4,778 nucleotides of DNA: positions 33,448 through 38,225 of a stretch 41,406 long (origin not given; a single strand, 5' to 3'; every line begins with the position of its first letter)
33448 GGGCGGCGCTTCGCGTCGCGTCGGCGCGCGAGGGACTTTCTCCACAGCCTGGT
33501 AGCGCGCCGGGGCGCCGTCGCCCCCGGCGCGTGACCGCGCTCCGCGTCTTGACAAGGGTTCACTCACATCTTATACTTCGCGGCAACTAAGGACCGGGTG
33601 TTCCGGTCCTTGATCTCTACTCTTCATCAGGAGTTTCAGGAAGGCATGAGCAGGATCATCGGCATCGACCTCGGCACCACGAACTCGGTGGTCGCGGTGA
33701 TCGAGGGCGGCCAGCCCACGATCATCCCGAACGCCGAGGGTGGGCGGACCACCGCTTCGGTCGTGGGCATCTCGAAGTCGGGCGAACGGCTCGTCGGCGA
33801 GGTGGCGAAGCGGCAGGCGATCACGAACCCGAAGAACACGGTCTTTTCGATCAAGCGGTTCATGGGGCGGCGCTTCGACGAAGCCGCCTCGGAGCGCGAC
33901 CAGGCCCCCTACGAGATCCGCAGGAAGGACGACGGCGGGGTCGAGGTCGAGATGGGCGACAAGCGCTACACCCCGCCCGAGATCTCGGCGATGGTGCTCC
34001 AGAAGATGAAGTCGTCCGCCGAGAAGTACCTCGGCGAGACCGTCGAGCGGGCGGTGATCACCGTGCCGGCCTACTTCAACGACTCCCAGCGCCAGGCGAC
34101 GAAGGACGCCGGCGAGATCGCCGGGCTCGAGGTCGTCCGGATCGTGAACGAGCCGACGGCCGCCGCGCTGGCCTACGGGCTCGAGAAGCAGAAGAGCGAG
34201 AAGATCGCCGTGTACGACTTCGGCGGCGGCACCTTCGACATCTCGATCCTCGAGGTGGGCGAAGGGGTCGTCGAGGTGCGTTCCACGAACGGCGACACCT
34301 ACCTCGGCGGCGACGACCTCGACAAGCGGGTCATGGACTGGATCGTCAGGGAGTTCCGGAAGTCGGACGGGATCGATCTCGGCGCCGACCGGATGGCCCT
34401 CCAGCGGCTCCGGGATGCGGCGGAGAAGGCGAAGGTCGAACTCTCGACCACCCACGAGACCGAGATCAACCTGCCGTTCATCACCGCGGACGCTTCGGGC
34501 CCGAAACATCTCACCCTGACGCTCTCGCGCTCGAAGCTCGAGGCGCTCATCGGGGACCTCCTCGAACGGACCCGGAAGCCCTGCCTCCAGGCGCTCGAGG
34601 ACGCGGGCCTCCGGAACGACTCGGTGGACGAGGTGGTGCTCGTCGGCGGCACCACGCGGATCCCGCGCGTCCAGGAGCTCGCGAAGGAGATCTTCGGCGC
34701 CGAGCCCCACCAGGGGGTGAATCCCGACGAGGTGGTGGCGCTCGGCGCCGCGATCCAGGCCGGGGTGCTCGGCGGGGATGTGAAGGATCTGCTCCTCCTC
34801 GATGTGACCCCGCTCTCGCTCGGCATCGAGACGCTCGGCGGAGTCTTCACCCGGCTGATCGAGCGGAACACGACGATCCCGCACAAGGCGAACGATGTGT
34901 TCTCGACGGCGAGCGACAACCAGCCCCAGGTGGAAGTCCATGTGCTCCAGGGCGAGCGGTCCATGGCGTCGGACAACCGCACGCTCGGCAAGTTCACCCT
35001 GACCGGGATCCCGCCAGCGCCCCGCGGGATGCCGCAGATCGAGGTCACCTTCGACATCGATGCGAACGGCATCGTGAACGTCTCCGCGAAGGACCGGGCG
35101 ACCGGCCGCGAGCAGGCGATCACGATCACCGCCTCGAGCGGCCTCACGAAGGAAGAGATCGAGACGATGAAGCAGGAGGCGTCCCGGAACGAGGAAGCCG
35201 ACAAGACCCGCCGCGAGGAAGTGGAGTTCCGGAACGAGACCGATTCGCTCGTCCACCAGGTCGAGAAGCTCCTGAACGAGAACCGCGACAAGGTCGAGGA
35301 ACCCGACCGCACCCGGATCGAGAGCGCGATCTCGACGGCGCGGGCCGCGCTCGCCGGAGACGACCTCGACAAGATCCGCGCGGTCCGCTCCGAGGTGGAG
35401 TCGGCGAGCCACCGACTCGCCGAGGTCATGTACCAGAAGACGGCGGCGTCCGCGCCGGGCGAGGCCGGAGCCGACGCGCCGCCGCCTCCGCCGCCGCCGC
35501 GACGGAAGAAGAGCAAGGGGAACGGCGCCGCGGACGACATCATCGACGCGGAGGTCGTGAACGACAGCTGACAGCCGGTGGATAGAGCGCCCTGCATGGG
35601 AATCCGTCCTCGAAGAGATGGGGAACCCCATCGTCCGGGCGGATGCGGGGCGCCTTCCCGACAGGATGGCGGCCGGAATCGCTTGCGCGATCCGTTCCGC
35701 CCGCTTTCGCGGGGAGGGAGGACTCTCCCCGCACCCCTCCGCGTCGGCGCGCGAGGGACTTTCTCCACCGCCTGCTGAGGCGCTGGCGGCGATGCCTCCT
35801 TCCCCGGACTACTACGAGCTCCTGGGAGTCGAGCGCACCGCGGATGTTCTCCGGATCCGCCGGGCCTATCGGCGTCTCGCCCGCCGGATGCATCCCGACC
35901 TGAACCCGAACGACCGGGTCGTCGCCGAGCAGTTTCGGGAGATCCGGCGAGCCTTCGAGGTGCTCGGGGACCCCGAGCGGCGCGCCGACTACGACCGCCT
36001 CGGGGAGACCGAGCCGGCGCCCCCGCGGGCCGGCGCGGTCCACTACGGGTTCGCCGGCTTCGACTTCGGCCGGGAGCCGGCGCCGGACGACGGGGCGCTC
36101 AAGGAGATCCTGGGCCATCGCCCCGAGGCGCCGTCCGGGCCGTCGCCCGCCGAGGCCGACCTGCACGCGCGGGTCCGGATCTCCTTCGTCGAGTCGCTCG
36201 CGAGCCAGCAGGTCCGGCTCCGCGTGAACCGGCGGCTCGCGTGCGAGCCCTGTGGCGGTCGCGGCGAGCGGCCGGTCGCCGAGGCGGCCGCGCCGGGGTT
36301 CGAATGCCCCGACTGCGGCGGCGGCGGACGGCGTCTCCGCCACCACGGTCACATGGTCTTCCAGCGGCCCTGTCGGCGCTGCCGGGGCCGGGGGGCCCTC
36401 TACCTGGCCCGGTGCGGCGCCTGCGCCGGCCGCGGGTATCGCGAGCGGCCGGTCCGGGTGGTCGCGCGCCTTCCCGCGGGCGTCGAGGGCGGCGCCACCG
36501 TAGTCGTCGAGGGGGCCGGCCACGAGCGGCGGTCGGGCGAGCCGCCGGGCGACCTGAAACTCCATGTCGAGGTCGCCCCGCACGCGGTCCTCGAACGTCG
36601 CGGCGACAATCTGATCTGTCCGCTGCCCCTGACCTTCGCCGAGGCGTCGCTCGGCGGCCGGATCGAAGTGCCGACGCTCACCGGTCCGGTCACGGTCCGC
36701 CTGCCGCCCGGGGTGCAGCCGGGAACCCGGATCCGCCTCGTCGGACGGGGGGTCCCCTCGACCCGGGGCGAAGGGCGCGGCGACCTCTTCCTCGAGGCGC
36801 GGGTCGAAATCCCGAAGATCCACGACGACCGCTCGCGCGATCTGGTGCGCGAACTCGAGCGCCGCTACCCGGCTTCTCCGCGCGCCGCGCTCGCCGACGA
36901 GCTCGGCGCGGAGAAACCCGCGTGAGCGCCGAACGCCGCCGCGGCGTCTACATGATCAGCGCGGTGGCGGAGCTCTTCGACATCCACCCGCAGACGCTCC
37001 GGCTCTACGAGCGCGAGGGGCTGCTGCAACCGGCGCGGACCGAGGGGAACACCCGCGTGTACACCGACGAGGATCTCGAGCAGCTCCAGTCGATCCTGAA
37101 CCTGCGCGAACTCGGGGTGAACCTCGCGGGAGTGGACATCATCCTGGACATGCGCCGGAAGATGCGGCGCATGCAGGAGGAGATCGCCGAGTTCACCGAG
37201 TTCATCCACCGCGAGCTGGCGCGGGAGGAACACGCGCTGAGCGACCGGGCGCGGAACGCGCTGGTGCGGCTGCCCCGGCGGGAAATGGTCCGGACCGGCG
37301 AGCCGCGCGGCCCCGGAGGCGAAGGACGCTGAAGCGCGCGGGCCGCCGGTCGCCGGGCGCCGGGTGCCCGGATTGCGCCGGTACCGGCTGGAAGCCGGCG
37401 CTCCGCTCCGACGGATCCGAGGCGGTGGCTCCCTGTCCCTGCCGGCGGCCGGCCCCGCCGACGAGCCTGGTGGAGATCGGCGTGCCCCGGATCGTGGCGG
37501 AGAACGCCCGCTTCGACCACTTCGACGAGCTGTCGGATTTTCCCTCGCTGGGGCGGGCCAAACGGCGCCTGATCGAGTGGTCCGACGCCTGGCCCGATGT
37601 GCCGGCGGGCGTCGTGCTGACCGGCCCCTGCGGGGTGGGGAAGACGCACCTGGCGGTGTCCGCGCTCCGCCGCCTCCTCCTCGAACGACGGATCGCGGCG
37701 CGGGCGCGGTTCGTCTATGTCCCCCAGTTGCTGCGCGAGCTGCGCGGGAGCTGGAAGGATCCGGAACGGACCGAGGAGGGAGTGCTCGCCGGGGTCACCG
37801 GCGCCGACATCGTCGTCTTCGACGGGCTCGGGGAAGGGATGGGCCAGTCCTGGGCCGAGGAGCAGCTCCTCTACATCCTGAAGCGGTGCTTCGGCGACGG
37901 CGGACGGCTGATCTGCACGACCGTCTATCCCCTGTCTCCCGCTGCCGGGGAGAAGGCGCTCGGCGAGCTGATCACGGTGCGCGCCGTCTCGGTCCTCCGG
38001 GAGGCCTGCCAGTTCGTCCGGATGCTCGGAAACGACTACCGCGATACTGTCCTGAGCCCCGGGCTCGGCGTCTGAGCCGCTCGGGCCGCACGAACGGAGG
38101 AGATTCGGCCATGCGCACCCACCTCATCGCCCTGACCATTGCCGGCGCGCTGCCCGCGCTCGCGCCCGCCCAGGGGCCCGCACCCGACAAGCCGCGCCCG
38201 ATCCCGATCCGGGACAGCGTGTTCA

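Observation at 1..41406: Nine copies of an unclassified ~209-bp TIR-bounded element in 41 kb (about one per 4.6 kb)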

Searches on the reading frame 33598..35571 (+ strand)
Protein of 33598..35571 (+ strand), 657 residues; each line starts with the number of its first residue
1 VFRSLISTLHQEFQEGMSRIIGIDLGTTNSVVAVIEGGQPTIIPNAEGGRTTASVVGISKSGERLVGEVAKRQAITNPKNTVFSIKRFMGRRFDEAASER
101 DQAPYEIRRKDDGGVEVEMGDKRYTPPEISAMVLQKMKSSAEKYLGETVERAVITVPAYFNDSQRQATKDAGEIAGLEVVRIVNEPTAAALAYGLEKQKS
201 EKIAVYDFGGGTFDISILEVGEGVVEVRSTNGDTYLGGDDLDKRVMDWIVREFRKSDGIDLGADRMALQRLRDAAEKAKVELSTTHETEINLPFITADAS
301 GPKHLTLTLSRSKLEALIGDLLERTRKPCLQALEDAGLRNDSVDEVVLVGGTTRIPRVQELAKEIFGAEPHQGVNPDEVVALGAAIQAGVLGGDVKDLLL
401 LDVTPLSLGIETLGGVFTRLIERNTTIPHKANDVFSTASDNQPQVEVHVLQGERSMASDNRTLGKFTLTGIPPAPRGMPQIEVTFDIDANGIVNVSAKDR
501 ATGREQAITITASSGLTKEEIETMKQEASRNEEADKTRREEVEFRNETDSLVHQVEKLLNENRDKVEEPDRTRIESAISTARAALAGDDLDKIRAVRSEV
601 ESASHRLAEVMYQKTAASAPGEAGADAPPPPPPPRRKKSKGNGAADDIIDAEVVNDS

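Call 20: search_protein_families(library=pfam, proteins=[window:33598-35571:+])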
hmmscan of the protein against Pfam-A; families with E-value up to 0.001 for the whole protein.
window:33598-35571:+ (657 aa): 2 families
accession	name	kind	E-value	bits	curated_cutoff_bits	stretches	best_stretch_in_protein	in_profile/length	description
PF00012.26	HSP70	-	2.7e-254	845.4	20.6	1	20-613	1-599/599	Hsp70 protein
PF06723.19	MreB_Mbl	-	9.6e-19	67.8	27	1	134-386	78-317/327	MreB/Mbl protein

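Call 22: find_homologous_proteins(query=window:33598-35571:+, max_evalue=1e-100)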
Query window:33598-35571:+ (657 aa): 8000 proteins with E <= 1e-100 among 8000 candidates; the best 120 are listed.
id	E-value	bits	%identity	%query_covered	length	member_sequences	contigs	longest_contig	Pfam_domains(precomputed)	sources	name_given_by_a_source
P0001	0.0e+0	1382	100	98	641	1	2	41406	PF00012.27,PF06723.20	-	-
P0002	0.0e+0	1186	85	98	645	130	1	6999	PF00012.27,PF06723.20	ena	-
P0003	0.0e+0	1159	84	98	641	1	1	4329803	PF00012.27,PF06723.20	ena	-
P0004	0.0e+0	1157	83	98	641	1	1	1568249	PF00012.27,PF06723.20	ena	-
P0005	0.0e+0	1154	84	98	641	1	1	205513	PF00012.27,PF06723.20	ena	-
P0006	0.0e+0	1154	83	98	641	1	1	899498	PF00012.27,PF06723.20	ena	-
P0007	0.0e+0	1105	79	97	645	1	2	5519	PF00012.27,PF06723.20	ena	-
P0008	0.0e+0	1103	81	98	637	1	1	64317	PF00012.27,PF06723.20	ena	-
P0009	0.0e+0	1099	78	97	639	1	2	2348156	PF00012.27,PF02782.23,PF06723.20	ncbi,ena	-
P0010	0.0e+0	1093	80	98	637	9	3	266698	PF00012.27,PF06723.20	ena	-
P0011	0.0e+0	1093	80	98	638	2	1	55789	PF00012.27,PF06723.20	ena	-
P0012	0.0e+0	1091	79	98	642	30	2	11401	PF00012.27,PF06723.20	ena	-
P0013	0.0e+0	1090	79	97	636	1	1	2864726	PF25671.2,PF00012.27,PF06723.20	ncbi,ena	-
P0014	0.0e+0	1089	80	91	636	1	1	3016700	PF00012.27,PF06723.20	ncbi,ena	-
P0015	0.0e+0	1087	79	97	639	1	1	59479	PF00012.27,PF06723.20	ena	-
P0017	0.0e+0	1077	85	88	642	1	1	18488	PF00012.27,PF06723.20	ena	-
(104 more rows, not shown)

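Call 23: find_encoding_contigs(protein=P0001, flank=10000, max_places=4)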
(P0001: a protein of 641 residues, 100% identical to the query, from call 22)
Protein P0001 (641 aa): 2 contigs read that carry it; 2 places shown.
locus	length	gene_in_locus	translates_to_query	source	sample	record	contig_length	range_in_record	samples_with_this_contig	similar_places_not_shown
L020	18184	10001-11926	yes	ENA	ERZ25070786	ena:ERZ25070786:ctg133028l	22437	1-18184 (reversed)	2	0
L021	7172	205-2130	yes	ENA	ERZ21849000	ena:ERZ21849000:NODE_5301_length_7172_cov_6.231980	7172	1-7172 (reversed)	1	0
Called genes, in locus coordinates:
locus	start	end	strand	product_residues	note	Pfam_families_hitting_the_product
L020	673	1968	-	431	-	PF00275:EPSP_synthase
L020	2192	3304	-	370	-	PF00465:Fe-ADH (weak), PF13685:Fe-ADH_2, PF01761:DHQ_synthase, PF24621:DHQS_C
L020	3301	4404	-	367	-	PF18152:DAHP_snth_FXD, PF00793:DAHP_synth_1, PF03102:NeuB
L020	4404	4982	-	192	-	PF00117:GATase, PF07722:Peptidase_C26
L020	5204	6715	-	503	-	PF04715:, PF00425:Chorismate_bind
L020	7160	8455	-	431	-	PF00395:SLH (faint)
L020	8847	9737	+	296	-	PF00578:AhpC-TSA (weak), PF00085:Thioredoxin (faint)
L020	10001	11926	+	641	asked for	PF00012:HSP70, PF06723:MreB_Mbl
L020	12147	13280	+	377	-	PF00226:DnaJ, PF01556:DnaJ_C, PF00684:DnaJ_CXXCXGXG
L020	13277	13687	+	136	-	PF00376:MerR, PF13411:MerR_1, PF13591:MerR_2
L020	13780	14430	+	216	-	PF01695:IstB_IS21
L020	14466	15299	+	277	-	PF02633:Creatininase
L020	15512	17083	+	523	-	PF00004:AAA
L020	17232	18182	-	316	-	?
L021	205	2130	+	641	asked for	PF00012:HSP70, PF06723:MreB_Mbl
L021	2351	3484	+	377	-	PF00226:DnaJ, PF01556:DnaJ_C, PF00684:DnaJ_CXXCXGXG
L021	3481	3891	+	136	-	PF00376:MerR, PF13411:MerR_1, PF13591:MerR_2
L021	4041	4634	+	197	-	PF01695:IstB_IS21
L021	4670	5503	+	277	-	PF02633:Creatininase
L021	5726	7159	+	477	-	PF00004:AAA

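Call 24: find_encoding_contigs(protein=P0003, flank=10000, max_places=2)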
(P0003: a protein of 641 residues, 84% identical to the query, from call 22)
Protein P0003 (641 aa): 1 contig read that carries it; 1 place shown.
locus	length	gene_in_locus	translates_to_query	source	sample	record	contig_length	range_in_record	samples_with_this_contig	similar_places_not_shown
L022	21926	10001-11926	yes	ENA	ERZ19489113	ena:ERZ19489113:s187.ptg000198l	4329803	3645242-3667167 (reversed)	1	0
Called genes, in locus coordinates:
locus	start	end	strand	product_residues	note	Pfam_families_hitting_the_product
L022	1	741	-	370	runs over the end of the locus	PF00465:Fe-ADH (weak), PF13685:Fe-ADH_2, PF01761:DHQ_synthase, PF24621:DHQS_C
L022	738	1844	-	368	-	PF18152:DAHP_snth_FXD (weak), PF00793:DAHP_synth_1, PF03102:NeuB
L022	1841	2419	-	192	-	PF00117:GATase, PF07722:Peptidase_C26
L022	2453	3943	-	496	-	PF04715:, PF00425:Chorismate_bind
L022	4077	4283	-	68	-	-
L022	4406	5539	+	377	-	PF13191:AAA_16 (weak), PF13401:AAA_22 (weak)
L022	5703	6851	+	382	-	PF01817:CM_2, PF02153:PDH_N (weak), PF20463:PDH_C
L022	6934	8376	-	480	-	PF00395:SLH (faint)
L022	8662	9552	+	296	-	PF00578:AhpC-TSA, PF08534:Redoxin (weak), PF00085:Thioredoxin (faint), PF13905:Thioredoxin_8 (weak)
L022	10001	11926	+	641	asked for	PF00012:HSP70, PF06723:MreB_Mbl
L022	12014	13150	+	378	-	PF00226:DnaJ, PF01556:DnaJ_C, PF00684:DnaJ_CXXCXGXG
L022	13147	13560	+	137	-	PF00376:MerR, PF13411:MerR_1, PF13591:MerR_2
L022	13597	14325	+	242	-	PF01695:IstB_IS21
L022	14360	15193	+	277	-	PF02633:Creatininase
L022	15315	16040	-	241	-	PF00378:ECH_1, PF16113:ECH_2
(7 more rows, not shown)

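Call 25: find_encoding_contigs(protein=P0004, flank=10000, max_places=2)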
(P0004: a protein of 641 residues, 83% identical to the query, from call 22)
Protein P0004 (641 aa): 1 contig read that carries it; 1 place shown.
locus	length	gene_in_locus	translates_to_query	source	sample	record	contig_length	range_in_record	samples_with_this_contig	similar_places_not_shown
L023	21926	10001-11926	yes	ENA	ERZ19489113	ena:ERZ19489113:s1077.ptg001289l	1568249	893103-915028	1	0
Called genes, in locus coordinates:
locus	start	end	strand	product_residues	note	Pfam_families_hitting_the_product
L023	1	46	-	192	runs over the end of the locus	PF00117:GATase, PF07722:Peptidase_C26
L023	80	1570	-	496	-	PF04715:, PF00425:Chorismate_bind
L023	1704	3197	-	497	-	-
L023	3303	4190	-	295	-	-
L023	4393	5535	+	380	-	PF13191:AAA_16, PF00004:AAA (weak), PF13401:AAA_22 (weak)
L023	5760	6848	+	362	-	PF01817:CM_2, PF02153:PDH_N (weak), PF20463:PDH_C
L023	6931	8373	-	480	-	PF00395:SLH (faint)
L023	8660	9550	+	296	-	PF00578:AhpC-TSA, PF08534:Redoxin (weak), PF00085:Thioredoxin (faint), PF13905:Thioredoxin_8 (weak)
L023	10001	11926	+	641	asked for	PF00012:HSP70, PF06723:MreB_Mbl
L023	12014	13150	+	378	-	PF00226:DnaJ, PF01556:DnaJ_C, PF00684:DnaJ_CXXCXGXG (weak)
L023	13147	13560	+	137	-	PF00376:MerR, PF13411:MerR_1, PF13591:MerR_2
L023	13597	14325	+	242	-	PF01695:IstB_IS21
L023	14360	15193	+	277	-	PF02633:Creatininase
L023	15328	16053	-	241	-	PF00378:ECH_1, PF16113:ECH_2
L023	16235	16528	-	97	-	PF00578:AhpC-TSA (weak), PF08534:Redoxin (weak)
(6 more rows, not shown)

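Call 26: find_encoding_contigs(protein=P0006, flank=10000, max_places=2)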
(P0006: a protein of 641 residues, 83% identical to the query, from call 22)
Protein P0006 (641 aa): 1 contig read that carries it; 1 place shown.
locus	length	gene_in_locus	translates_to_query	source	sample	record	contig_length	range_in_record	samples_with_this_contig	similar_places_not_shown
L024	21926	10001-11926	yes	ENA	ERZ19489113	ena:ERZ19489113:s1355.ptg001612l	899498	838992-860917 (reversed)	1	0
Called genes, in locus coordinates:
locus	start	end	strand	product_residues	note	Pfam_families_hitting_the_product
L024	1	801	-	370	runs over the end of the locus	PF00465:Fe-ADH (faint), PF13685:Fe-ADH_2, PF01761:DHQ_synthase, PF24621:DHQS_C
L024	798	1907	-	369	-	PF18152:DAHP_snth_FXD (weak), PF00793:DAHP_synth_1, PF03102:NeuB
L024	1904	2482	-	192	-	PF00117:GATase, PF07722:Peptidase_C26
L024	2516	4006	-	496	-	PF04715:, PF00425:Chorismate_bind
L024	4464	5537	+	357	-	-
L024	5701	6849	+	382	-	PF01817:CM_2, PF02153:PDH_N (weak), PF20463:PDH_C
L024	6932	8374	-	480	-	PF00395:SLH (faint)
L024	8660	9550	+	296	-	PF00578:AhpC-TSA (weak), PF08534:Redoxin (weak), PF00085:Thioredoxin (faint), PF13905:Thioredoxin_8 (weak)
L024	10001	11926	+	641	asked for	PF00012:HSP70, PF06723:MreB_Mbl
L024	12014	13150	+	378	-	PF00226:DnaJ, PF01556:DnaJ_C, PF00684:DnaJ_CXXCXGXG (weak)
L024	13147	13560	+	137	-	PF00376:MerR, PF13411:MerR_1, PF13591:MerR_2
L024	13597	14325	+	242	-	PF01695:IstB_IS21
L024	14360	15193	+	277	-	PF02633:Creatininase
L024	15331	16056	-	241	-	PF00378:ECH_1, PF16113:ECH_2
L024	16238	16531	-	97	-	PF00578:AhpC-TSA (weak), PF08534:Redoxin (weak)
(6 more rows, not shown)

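Call 29: find_encoding_contigs(protein=P0002, flank=10000, max_places=3)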
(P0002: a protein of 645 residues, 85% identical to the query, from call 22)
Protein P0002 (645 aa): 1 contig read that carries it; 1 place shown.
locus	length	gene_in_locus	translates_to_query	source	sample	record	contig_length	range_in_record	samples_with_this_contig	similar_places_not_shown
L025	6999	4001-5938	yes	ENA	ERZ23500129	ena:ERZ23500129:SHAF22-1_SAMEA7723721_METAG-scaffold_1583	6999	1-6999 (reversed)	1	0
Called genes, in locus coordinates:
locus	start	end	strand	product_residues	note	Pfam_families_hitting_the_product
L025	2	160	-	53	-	?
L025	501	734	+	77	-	-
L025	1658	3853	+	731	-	PF13414:TPR_11 (weak), PF13432:TPR_16 (weak), PF14559:TPR_19 (weak), PF13424:TPR_12 (weak), PF13371:TPR_9 (weak), PF13432:TPR_16, PF13432:TPR_16, PF14559:TPR_19, +16 more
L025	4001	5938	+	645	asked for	PF00012:HSP70, PF06723:MreB_Mbl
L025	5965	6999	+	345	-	?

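Call 30: find_encoding_contigs(protein=P0017, flank=10000, max_places=3)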
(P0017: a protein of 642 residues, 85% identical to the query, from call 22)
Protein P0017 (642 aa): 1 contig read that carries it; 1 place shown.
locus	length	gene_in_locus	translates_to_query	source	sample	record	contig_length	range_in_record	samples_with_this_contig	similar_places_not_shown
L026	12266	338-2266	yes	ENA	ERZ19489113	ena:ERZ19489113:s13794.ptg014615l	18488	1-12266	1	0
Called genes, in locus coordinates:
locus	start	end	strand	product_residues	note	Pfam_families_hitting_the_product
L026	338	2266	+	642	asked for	PF00012:HSP70, PF06723:MreB_Mbl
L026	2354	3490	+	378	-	PF00226:DnaJ, PF01556:DnaJ_C, PF00684:DnaJ_CXXCXGXG (weak)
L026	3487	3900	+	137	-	PF00376:MerR, PF13411:MerR_1, PF13591:MerR_2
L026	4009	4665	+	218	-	PF01695:IstB_IS21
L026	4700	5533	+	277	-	PF02633:Creatininase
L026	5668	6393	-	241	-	PF00378:ECH_1, PF16113:ECH_2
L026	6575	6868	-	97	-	-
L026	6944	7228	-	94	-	-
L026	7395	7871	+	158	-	PF03449:GreA_GreB_N, PF01272:GreA_GreB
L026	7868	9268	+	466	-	PF25145:NfeD1b_N, PF24961:NfeD_membrane, PF01957:NfeD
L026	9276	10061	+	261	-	PF01145:Band_7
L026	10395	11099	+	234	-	PF05036:SPOR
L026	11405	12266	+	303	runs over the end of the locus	PF03462:PCRF, PF00472:RF-1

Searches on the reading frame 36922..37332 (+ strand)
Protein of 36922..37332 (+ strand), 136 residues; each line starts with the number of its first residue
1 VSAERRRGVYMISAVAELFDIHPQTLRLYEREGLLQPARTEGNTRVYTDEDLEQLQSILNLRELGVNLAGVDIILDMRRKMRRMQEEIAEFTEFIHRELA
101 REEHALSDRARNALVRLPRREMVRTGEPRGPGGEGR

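Call 21: search_protein_families(library=pfam, proteins=[window:36922-37332:+])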
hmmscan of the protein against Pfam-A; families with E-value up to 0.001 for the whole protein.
window:36922-37332:+ (136 aa): 4 families
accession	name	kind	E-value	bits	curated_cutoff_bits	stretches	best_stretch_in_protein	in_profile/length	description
PF13411.12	MerR_1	-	9.2e-20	71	21.6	1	10-76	1-67/69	MerR HTH family regulatory protein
PF00376.29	MerR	-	1.6e-13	50.7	28.2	1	12-47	2-38/38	MerR family regulatory protein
PF13591.12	MerR_2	-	2.5e-09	37.3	29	1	12-90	3-81/84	MerR HTH family regulatory protein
PF12728.13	HTH_17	-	0.00055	20.6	27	0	12-55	4-46/51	Helix-turn-helix domain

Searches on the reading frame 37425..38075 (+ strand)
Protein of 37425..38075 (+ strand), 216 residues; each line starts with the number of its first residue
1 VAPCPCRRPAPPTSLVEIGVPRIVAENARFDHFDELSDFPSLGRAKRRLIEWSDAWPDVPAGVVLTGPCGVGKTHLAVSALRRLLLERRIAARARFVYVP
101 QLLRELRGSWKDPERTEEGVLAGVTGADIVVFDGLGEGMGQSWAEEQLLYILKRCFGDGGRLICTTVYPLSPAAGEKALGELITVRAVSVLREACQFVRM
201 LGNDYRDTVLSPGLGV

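Call 21: search_protein_families(library=pfam, proteins=[window:37425-38075:+])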
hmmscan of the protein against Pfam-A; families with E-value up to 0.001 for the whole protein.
window:37425-38075:+ (216 aa): 2 families
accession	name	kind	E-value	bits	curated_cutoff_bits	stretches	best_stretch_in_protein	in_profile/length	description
PF01695.23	IstB_IS21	-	7e-08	32.7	24.1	1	55-170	87-196/238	IstB-like ATP binding protein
PF13191.12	AAA_16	-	0.00079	20.4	32.6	0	61-106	25-78/167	AAA ATPase domain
